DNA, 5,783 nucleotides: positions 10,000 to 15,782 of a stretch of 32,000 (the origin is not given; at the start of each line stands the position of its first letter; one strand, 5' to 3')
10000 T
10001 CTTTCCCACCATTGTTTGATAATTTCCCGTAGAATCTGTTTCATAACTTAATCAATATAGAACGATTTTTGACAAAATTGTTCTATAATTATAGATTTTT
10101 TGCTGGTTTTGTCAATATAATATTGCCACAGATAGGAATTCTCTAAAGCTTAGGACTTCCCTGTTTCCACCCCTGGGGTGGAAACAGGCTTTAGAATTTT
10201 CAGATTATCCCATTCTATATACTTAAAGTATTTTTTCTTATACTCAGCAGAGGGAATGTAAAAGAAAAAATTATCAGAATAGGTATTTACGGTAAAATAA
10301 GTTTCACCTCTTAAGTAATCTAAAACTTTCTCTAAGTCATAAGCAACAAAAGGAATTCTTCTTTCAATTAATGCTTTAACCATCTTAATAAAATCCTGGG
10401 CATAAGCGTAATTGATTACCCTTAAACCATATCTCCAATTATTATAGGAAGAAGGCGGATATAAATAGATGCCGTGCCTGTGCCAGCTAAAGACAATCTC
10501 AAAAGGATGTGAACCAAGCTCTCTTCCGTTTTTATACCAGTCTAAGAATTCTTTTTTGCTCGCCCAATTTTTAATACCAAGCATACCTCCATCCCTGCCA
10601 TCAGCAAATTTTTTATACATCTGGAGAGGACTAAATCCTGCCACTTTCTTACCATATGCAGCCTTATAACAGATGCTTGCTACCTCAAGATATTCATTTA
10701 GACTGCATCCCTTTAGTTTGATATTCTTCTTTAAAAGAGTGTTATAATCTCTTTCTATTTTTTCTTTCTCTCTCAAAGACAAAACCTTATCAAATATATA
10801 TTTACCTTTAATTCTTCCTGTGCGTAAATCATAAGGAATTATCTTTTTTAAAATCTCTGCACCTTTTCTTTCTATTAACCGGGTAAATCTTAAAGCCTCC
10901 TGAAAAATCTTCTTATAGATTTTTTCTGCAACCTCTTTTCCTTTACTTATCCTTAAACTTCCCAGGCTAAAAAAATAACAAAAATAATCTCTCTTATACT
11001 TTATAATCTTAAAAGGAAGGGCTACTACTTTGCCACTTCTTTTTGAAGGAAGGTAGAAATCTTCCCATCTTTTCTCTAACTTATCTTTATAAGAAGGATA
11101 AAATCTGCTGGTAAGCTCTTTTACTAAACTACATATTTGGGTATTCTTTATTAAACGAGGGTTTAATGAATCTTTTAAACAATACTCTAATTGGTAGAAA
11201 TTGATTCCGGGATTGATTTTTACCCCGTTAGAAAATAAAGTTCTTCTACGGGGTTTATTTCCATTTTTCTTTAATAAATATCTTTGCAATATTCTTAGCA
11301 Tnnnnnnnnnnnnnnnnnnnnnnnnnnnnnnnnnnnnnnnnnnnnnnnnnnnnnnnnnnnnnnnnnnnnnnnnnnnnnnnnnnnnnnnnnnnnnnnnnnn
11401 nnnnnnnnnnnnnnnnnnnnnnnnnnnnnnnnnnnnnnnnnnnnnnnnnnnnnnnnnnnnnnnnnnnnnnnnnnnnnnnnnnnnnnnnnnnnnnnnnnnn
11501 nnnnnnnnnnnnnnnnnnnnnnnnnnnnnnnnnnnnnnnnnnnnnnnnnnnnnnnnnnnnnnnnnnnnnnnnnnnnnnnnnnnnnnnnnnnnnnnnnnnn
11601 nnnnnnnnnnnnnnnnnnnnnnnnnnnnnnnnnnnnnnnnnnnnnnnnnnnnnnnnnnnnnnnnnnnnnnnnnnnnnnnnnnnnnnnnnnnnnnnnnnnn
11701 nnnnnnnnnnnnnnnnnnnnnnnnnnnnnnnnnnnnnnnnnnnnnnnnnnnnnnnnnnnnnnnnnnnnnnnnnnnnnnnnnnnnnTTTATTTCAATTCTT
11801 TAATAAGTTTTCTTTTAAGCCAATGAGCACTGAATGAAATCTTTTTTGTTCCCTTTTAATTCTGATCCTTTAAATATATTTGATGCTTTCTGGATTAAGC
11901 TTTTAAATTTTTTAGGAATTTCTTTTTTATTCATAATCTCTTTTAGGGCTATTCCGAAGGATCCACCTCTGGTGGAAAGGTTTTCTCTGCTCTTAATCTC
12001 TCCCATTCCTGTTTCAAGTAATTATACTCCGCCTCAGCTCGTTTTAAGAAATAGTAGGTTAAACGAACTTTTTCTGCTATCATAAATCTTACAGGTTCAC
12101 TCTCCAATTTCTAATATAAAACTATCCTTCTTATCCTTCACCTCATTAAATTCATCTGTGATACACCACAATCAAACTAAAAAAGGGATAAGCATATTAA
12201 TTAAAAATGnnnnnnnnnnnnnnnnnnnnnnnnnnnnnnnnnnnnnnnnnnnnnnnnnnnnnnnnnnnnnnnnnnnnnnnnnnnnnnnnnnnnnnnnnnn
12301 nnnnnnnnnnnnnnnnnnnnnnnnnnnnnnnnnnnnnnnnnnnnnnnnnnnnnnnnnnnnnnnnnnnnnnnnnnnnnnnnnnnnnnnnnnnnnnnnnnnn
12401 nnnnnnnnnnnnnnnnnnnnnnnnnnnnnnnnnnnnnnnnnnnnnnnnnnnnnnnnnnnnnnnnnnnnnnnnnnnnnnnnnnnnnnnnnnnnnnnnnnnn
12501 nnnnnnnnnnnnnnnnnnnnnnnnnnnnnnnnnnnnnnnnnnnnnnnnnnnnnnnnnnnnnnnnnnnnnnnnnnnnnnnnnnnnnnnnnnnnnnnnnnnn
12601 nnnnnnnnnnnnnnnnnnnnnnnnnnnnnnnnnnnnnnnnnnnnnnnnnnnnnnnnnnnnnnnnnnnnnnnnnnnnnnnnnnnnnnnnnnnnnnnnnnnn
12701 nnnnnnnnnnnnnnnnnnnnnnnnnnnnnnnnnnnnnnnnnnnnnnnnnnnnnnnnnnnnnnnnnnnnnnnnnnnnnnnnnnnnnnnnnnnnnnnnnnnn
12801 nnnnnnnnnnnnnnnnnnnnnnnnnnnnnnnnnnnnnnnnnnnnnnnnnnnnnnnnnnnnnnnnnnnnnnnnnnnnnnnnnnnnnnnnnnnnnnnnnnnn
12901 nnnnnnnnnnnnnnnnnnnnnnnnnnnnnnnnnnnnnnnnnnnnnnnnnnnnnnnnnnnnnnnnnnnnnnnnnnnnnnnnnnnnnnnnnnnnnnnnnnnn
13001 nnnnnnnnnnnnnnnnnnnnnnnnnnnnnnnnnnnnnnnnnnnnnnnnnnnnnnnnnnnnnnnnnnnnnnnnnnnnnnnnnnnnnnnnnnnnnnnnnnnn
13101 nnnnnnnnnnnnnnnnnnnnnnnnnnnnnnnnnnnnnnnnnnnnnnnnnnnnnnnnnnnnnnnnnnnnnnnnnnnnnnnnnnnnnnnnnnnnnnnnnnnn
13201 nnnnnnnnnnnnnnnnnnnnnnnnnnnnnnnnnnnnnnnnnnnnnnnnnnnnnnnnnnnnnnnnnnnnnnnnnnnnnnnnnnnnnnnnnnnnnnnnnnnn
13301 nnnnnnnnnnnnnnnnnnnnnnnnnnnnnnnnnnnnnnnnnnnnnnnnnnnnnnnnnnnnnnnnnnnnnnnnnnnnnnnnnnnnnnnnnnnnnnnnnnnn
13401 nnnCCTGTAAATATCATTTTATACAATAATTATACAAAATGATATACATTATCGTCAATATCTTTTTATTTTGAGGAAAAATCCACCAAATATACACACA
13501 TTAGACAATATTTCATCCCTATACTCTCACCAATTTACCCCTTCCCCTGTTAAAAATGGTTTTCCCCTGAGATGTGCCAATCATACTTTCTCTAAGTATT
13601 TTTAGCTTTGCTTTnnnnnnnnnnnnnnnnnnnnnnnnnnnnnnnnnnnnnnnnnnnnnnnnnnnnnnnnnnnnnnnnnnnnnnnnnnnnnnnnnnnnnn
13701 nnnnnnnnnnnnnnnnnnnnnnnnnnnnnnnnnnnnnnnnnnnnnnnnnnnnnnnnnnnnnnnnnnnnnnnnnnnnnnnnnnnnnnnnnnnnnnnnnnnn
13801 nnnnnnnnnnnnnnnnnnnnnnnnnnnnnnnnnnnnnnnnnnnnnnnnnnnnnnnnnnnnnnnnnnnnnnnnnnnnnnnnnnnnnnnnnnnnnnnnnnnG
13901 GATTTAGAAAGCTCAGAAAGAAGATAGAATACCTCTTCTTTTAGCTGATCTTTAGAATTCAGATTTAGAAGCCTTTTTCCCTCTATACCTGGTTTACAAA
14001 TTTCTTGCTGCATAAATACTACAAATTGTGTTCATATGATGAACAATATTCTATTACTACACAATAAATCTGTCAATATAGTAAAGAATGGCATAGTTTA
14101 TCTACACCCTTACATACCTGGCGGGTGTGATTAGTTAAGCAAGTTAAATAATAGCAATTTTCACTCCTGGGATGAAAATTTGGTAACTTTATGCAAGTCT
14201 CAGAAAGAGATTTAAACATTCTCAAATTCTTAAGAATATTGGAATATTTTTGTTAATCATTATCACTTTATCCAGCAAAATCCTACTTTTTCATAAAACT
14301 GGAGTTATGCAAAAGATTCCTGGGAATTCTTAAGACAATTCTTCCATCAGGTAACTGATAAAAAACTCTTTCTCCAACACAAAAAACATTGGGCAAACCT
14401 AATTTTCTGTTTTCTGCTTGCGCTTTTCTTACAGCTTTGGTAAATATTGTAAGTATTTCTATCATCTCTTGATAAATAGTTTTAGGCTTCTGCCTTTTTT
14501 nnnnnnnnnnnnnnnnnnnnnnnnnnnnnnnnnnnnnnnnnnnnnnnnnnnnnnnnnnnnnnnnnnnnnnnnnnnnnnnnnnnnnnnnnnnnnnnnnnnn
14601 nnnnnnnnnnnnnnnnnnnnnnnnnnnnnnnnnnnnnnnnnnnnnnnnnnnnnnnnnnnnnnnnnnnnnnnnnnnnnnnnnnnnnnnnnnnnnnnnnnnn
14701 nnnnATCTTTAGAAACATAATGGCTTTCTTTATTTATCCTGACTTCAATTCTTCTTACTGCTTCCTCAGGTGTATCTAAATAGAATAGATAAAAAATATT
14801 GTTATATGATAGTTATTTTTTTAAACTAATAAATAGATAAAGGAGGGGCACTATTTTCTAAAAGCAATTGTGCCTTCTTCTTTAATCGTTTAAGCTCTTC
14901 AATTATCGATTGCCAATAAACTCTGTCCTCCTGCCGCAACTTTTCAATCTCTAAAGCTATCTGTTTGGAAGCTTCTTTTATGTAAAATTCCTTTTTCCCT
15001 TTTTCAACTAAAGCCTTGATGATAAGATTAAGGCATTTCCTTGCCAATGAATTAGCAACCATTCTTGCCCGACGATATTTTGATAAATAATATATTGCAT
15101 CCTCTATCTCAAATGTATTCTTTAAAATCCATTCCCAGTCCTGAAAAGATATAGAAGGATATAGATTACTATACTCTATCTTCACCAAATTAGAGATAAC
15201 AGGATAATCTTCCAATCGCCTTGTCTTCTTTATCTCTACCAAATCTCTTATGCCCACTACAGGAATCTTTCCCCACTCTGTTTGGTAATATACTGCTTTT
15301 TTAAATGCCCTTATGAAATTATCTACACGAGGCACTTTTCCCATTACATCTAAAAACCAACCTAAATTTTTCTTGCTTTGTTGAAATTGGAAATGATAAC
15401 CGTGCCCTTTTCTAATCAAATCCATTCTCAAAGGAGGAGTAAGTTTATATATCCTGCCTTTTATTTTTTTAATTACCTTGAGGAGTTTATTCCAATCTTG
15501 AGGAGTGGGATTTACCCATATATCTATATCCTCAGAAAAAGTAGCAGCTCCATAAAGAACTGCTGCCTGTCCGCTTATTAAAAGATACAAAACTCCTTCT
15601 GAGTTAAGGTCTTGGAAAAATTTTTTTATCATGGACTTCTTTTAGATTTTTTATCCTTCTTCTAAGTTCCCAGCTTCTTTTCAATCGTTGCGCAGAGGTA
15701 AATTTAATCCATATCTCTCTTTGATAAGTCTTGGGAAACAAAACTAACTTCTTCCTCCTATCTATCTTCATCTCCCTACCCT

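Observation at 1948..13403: Array of five self-promoted stand-alone AAA+ ATPase cassettes (three subfamilies) plus one fossil within 11.5 kb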

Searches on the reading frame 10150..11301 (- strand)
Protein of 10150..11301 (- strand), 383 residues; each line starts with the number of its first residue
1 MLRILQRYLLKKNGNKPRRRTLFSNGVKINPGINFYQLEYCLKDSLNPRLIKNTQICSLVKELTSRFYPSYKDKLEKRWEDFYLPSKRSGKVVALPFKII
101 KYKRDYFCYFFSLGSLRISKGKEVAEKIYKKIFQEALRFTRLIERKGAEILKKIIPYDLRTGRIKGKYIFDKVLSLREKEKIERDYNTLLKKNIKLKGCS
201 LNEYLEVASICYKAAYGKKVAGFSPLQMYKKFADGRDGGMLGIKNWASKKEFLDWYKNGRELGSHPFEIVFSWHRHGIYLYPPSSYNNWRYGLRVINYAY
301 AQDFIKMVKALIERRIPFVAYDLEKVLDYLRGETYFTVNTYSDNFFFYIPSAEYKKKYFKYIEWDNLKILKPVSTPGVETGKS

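Call 4: search_protein_families(library=pfam, proteins=[window:10150-11301:-], max_evalue=0.01)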
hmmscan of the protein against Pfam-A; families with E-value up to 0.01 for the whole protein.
window:10150-11301:- (383 aa): 0 families

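Call 12: search_protein_families(library=padloc, proteins=[window:10150-11301:-], max_evalue=0.01)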
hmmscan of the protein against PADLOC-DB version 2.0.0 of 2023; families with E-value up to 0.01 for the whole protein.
window:10150-11301:- (383 aa): 0 families

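Call 13: search_protein_families(library=ncbifam, proteins=[window:10150-11301:-], max_evalue=0.01)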
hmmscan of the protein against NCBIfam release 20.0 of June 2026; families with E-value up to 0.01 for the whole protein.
window:10150-11301:- (383 aa): 0 families

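Call 62: find_homologous_proteins(query=window:10150-11301:-, max_evalue=0.001)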
Query window:10150-11301:- (383 aa): 179 proteins with E <= 0.001 among 4686 candidates; the best 120 are listed.
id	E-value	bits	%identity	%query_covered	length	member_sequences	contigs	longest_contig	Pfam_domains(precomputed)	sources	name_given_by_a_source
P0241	5.4e-210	715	88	92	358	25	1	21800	-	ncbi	-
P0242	3.9e-184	630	79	90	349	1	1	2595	-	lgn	-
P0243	1.1e-158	546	67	93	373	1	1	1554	-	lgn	-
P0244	3.1e-147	509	63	90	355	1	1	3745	-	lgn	-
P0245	3.8e-145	502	64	89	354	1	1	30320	-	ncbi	-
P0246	2.3e-144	499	62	90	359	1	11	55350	-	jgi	-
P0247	1.6e-141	490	60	93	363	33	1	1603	-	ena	-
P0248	6.3e-141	488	62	90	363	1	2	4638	-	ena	-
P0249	1.8e-140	486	83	68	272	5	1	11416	-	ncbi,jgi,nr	ncbi:MAG: hypothetical protein B6D56_07300 [Candidatus Omnitrophica bacterium 4484_70.1]|nr:MAG: hyp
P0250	1.5e-139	483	59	90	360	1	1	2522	-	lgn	-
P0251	6.9e-138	478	61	92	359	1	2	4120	-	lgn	-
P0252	5.4e-135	468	60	90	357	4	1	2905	-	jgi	-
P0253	2.7e-133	463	60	90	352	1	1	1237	-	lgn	-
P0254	1.7e-126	441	59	89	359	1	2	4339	-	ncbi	ncbi:MAG: hypothetical protein V3T89_02130 [bacterium]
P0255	1.6e-125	437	57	89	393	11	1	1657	-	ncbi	-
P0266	5.6e-119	416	55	90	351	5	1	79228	-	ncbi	-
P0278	1.7e-114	401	53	90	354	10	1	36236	-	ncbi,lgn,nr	ncbi:MAG: hypothetical protein Q7J35_14000 [Candidatus Methanoperedens sp.]|nr:hypothetical protein 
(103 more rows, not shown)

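Call 64: find_encoding_contigs(protein=P0278, flank=5000, max_places=2)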
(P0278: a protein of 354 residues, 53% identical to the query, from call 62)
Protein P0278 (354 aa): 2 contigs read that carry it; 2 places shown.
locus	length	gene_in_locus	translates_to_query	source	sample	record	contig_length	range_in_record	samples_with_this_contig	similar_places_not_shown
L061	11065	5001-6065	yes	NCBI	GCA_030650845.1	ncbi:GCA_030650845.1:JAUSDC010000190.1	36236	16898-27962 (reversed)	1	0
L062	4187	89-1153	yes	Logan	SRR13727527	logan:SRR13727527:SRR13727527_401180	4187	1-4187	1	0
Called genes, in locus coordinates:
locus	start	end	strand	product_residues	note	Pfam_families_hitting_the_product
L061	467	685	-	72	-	PF10049:DUF2283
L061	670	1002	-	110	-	-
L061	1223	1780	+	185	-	PF00589:Phage_integrase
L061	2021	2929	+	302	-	PF17761:DUF1016_N, PF06250:YhcG_C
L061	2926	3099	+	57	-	PF06250:YhcG_C (weak)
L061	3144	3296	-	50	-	-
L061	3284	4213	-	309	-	PF01047:MarR (weak), PF01978:TrmB (faint), PF08279:HTH_11 (faint), PF09339:HTH_IclR (faint), PF12802:MarR_2, PF13412:HTH_24 (weak), PF25213:HVO_A0261_N (weak), PF24271:HVO_2833_C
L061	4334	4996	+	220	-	PF00149:Metallophos, PF12850:Metallophos_2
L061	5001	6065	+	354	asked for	-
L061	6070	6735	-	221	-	PF13412:HTH_24 (faint)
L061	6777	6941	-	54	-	-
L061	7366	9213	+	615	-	PF01850:PIN, PF00437:T2SSE, PF26594:KH_NusA_2nd (faint)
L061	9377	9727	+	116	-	PF12840:HTH_20 (weak)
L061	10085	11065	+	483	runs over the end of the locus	PF17803:Cadherin_4, PF17892:Cadherin_5, PF17963:Big_9, PF17963:Big_9, PF17892:Cadherin_5, PF17803:Cadherin_4, PF17892:Cadherin_5, PF17963:Big_9, +2 more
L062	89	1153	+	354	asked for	-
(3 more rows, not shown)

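Call 65: find_encoding_contigs(protein=P0266, flank=5000, max_places=2)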
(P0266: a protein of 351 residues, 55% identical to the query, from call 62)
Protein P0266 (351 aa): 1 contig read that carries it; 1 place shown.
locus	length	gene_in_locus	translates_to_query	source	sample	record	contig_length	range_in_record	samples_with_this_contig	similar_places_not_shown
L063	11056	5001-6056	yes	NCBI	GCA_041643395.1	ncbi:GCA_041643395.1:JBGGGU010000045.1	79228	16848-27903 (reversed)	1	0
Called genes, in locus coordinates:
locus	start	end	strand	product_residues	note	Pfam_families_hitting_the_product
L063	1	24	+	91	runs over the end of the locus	-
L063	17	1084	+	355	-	-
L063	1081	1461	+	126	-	-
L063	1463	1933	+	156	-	-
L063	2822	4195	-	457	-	-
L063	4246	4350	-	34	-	-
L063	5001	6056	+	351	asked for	-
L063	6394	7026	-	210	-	-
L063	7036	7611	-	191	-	-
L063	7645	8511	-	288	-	-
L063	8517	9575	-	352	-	-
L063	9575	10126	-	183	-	-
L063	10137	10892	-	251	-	-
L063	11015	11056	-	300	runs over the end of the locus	-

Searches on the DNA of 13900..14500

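Call 84: search_rna_families(source=window, start=13900, end=14500, threshold=evalue, max_evalue=1)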
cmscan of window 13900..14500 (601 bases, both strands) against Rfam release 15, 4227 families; matches with E-value up to 1: 1.
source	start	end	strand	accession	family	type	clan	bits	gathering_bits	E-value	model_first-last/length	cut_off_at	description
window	14454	14495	-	RF01833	astro_FSE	Cis-reg; frameshift_element;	-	15.6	70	0.25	1-55/55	no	ribosomal frameshift site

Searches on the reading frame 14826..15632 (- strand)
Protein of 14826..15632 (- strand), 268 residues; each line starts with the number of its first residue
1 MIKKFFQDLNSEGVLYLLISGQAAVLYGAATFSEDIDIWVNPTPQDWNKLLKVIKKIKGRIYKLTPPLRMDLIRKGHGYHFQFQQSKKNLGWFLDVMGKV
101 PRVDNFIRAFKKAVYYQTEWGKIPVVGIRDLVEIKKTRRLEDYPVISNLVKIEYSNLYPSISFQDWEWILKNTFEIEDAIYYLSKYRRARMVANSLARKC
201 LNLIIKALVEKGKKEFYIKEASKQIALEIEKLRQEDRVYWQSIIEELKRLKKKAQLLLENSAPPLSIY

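Call 5: search_protein_families(library=pfam, proteins=[window:14826-15632:-], max_evalue=0.01)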
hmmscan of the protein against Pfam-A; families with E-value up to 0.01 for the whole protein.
window:14826-15632:- (268 aa): 0 families

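Call 12: search_protein_families(library=padloc, proteins=[window:14826-15632:-], max_evalue=0.01)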
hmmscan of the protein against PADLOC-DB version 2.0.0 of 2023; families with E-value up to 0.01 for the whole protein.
window:14826-15632:- (268 aa): 3 families
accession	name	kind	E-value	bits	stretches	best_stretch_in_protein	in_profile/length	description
PDLC01853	CARF3--CARF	-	0.0039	14.9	1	170-238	19-87/209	-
PDLC04796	PDC-S02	-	0.0064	13.5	1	182-259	162-237/390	-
PDLC02292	AbiEii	-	0.0083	14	0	32-65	66-95/283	AbiEii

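Call 13: search_protein_families(library=ncbifam, proteins=[window:14826-15632:-], max_evalue=0.01)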
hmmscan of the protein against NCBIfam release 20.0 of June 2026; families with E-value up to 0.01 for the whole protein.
window:14826-15632:- (268 aa): 0 families

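Call 75: find_encoding_contigs(protein=window:14826-15632:-, flank=10000, max_places=6)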
Protein window:14826-15632:- (268 aa): 1 contig read that carries it; 1 place shown.
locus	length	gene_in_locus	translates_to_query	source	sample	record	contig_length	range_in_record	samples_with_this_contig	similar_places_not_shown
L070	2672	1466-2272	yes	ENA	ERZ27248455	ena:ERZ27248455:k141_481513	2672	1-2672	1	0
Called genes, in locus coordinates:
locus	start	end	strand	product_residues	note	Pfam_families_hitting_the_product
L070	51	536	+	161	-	PF00872:Transposase_mut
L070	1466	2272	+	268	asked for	-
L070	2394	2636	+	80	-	-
